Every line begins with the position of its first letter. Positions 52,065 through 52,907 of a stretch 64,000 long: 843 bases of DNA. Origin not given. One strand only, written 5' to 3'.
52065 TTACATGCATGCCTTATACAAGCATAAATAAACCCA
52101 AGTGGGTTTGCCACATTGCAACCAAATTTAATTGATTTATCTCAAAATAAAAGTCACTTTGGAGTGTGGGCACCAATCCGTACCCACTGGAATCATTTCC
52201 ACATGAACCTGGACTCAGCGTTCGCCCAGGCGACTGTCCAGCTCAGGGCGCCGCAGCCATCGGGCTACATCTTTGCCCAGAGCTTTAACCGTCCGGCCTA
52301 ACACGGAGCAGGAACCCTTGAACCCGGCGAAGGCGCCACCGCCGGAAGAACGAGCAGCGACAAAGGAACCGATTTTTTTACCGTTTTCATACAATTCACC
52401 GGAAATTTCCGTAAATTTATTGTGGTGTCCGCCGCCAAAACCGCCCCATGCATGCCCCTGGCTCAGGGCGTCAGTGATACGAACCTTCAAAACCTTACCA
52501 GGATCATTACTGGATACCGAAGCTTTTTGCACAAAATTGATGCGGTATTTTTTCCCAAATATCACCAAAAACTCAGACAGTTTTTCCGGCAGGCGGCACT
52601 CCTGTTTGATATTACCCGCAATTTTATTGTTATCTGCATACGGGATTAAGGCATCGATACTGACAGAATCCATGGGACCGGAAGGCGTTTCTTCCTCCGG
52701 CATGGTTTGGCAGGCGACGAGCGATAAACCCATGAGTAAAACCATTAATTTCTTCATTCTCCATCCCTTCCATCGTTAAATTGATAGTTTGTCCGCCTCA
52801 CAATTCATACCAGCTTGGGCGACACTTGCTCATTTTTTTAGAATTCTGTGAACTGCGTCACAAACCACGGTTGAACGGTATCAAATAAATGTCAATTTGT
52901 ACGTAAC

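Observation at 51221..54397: Integron-integrase-like recombinase with no recognisable attI or attC, wedged between MgtC-like/ppk and arsC-phoU-pstBACS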

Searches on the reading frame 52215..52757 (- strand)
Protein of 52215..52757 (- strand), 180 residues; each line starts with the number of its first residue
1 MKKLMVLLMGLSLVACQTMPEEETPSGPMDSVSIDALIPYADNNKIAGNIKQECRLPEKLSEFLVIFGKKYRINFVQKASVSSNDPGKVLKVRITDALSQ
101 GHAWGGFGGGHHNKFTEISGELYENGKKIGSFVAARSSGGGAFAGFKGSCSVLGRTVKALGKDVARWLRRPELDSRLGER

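Call 3: search_protein_families(library=ncbifam, proteins=[window:52215-52757:-], max_evalue=0.01)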
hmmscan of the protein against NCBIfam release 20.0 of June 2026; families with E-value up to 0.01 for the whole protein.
window:52215-52757:- (180 aa): 0 families

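Call 4: search_protein_families(library=pfam, proteins=[window:52215-52757:-], max_evalue=0.01)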
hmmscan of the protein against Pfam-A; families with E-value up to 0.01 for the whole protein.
window:52215-52757:- (180 aa): 0 families

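Call 47: find_homologous_proteins(query=window:52215-52757:-, max_evalue=0.001)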
Query window:52215-52757:- (180 aa): 338 proteins with E <= 0.001 among 778 candidates; the best 120 are listed.
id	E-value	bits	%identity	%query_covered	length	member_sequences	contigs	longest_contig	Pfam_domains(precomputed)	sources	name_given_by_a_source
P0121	6.7e-115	399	100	100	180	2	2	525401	-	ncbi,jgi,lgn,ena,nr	ncbi:MAG: hypothetical protein OEZ68_08770 [Gammaproteobacteria bacterium]|nr:hypothetical protein [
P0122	9.5e-63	229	59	98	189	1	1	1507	-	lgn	-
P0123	2.8e-55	205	60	89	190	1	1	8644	-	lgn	-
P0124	6.5e-49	184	51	98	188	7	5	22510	-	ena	-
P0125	2.5e-48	182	56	90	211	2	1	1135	-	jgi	-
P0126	5.2e-47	178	57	83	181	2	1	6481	-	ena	-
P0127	9.1e-47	177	58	83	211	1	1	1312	PF21827.2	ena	-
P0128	1.2e-46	176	56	83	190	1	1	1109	-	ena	-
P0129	3.6e-41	159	48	99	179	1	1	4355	-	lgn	-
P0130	1.6e-40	156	51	83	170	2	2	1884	-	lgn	-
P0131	3.0e-40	156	48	99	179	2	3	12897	-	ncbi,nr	ncbi:MAG: hypothetical protein OQK75_13840 [Gammaproteobacteria bacterium]|nr:hypothetical protein [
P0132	4.9e-40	155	46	98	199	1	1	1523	-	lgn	-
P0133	7.9e-40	154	48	99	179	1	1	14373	-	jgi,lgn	jgi:hypothetical protein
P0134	1.6e-39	153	50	84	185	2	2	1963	-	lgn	-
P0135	2.0e-39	153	49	87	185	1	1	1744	-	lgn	-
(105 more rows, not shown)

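Call 48: find_encoding_contigs(protein=P0124, flank=6000, max_places=3)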
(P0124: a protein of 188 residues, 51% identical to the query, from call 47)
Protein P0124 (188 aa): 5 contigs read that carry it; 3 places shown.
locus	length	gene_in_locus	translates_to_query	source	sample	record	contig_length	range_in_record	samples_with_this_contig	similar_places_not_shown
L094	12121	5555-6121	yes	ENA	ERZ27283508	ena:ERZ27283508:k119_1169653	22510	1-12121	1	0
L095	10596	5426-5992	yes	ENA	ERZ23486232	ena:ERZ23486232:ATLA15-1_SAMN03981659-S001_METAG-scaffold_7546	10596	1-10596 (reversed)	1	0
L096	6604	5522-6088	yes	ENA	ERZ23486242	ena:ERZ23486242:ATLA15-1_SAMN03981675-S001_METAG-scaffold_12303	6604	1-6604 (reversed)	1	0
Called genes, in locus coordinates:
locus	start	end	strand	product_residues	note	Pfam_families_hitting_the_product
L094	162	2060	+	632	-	PF00005:ABC_tran, PF02463:SMC_N (faint), PF03193:RsgA_GTPase (faint), PF13175:AAA_15 (faint), PF13191:AAA_16 (faint), PF12848:ABC_tran_Xtn, PF00005:ABC_tran, PF16326:ABC_tran_CTD, +8 more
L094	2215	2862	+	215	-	PF00406:ADK, PF13207:AAA_17, PF05191:ADK_lid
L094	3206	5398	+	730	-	PF08447:PAS_3 (faint), PF00989:PAS (weak), PF08448:PAS_4, PF13426:PAS_9 (weak), PF00989:PAS (weak), PF13426:PAS_9, PF00512:HisKA, PF02518:HATPase_c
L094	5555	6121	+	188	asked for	-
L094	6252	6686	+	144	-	-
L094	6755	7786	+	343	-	PF01171:ATP_bind_3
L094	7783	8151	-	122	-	PF13380:CoA_binding_2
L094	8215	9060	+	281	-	PF11227:DUF3025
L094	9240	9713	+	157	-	PF02834:LigT_PEase (weak), PF13563:2_5_RNA_ligase2, PF02834:LigT_PEase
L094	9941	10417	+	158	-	PF01625:PMSR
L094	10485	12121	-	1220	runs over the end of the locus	PF00041:fn3 (faint), PF16656:Pur_ac_phosph_N (faint), PF12799:LRR_4 (weak), PF13855:LRR_8 (weak), PF12799:LRR_4 (weak), PF13855:LRR_8 (weak), PF23598:LRR_14 (weak), PF12799:LRR_4, +6 more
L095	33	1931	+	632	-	PF00005:ABC_tran, PF02463:SMC_N (faint), PF03193:RsgA_GTPase (faint), PF13175:AAA_15 (faint), PF13191:AAA_16 (faint), PF12848:ABC_tran_Xtn, PF00005:ABC_tran, PF16326:ABC_tran_CTD, +8 more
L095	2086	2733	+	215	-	PF00406:ADK, PF13207:AAA_17, PF05191:ADK_lid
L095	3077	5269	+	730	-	PF08447:PAS_3 (faint), PF00989:PAS (weak), PF08448:PAS_4, PF13426:PAS_9 (weak), PF00989:PAS (weak), PF13426:PAS_9, PF00512:HisKA, PF02518:HATPase_c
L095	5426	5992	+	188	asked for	-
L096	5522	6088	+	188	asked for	-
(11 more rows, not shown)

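Call 49: find_encoding_contigs(protein=P0131, flank=6000, max_places=2)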
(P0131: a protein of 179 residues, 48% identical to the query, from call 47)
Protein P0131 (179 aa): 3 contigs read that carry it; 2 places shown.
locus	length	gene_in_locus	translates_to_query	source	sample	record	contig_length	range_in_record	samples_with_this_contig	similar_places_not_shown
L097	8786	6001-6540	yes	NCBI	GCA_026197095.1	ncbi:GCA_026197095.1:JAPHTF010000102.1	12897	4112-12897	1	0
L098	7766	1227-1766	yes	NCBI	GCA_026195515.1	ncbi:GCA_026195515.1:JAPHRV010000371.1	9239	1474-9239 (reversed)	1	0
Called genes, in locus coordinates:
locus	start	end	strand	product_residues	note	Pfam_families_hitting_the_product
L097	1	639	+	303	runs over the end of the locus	PF00126:HTH_1, PF03466:LysR_substrate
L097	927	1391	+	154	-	PF13442:Cytochrome_CBB3, PF00034:Cytochrom_C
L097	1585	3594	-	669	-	PF00580:UvrD-helicase, PF01443:Viral_helicase1 (faint), PF13245:AAA_19, PF13361:UvrD_C, PF13538:UvrD_C_2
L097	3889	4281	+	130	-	-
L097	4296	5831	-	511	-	PF13541:ChlI, PF00158:Sigma54_activat (faint), PF01078:Mg_chelatase, PF07728:AAA_5, PF00493:MCM (weak), PF13335:Mg_chelatase_C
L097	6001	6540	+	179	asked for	-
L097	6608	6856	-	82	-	PF04380:BMFP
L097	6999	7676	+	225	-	PF09694:Gcw_chp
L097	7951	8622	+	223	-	PF09694:Gcw_chp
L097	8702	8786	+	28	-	PF00543:P-II (weak)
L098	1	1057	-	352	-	PF13541:ChlI, PF00493:MCM (faint), PF01078:Mg_chelatase, PF00158:Sigma54_activat (faint), PF07728:AAA_5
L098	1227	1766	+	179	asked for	-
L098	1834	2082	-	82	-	PF04380:BMFP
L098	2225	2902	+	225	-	PF09694:Gcw_chp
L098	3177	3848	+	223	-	PF09694:Gcw_chp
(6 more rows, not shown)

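Call 75: predict_structure(alignment_id=A4)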
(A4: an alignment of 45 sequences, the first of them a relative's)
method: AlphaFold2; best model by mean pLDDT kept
length: 180 residues; sequences in the alignment: 45
mean_pLDDT: 87.3   pTM: 0.79
mean pLDDT of the five models: 87.3, 87.0, 86.6, 86.0, 85.9
residues with pLDDT >= 90: 123; 70-90: 16; 50-70: 39; < 50: 2
segments of 3 or more residues with pLDDT < 50: none
pLDDT, mean of each block of 10 residues (from residue 1): 55 61 71 98 96 97 98 97 98 96 65 92 98 92 71 96 98 92
secondary structure, 60 per line:
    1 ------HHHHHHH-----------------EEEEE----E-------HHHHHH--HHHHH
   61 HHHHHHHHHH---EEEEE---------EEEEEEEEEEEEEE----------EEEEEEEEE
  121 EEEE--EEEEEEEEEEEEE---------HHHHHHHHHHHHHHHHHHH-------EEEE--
elements in order: H7-13 E31-35 H48-53 H56-70 E74-78 E88-101 E112-124 E127-139 H149-167 E175-178

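Call 79: fold_search(model_id=the predicted structure, library=pdb)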
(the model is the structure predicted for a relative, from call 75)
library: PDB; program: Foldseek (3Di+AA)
matches with E <= 10: 745; with E <= 0.001: 24
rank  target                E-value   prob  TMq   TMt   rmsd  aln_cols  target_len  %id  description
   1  5tse_A                1.4e-06  1.00  0.44  0.56   5.9       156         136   13  2.35 Angstrom Crystal Structure Minor Lipoprotein from Acinetobacter baumannii. (released 2016-11-09)
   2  5tse_C                3.3e-06  1.00  0.45  0.60   5.6       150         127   13  2.35 Angstrom Crystal Structure Minor Lipoprotein from Acinetobacter baumannii. (released 2016-11-09)
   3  5tse_B                3.5e-06  1.00  0.47  0.60   5.1       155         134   12  2.35 Angstrom Crystal Structure Minor Lipoprotein from Acinetobacter baumannii. (released 2016-11-09)
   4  8t8d_D                6.8e-06  1.00  0.43  0.41   8.8       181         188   10  Structure of Helicobacter pylori adhesin A, HpaA (released 2024-01-31)
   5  8z5n_0                1.1e-05  1.00  0.46  0.26   5.9       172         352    8  Cryo-EM structure of the LPHT ring (released 2025-10-22)
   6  8t8d_B                2.1e-05  1.00  0.45  0.44   8.4       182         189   10  Structure of Helicobacter pylori adhesin A, HpaA (released 2024-01-31)
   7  8t8d_A                5.9e-05  1.00  0.43  0.37   9.8       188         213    7  Structure of Helicobacter pylori adhesin A, HpaA (released 2024-01-31)
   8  3w1e                  8.5e-05  1.00  0.55  0.30   4.7       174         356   11  Structure of FlgT, a flagellar basal body component protein (released 2013-04-03)
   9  8t8d_C                1.1e-04  1.00  0.43  0.38   9.5       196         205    9  Structure of Helicobacter pylori adhesin A, HpaA (released 2024-01-31)
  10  5t10_A                1.5e-04  1.00  0.40  0.52   5.1       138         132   12  PelC dodecamer from Paraburkholderia phytofirmans, space group P6 (released 2017-03-15)
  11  3bf2                  2.9e-04  1.00  0.44  0.60   5.1       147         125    9  Crystal structure of the A1KSW9_NEIMF protein from Neisseria meningitidis. Northeast Structural Genomics Consortium targ (released 2007-12-04)
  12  5iv8_D                3.1e-04  1.00  0.42  0.48   6.2       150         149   11  The LPS Transporter LptDE from Klebsiella pneumoniae, core complex (released 2016-05-18)
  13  5iv9_B                3.7e-04  1.00  0.46  0.53   5.6       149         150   10  The LPS Transporter LptDE from Klebsiella pneumoniae, full-length (released 2016-05-18)
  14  9ia2_B                5.1e-04  1.00  0.45  0.52   5.4       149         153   13  LpDEM from Escherichia coli (released 2025-12-10)
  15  5t10_B                5.4e-04  1.00  0.38  0.47   6.7       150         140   15  PelC dodecamer from Paraburkholderia phytofirmans, space group P6 (released 2017-03-15)
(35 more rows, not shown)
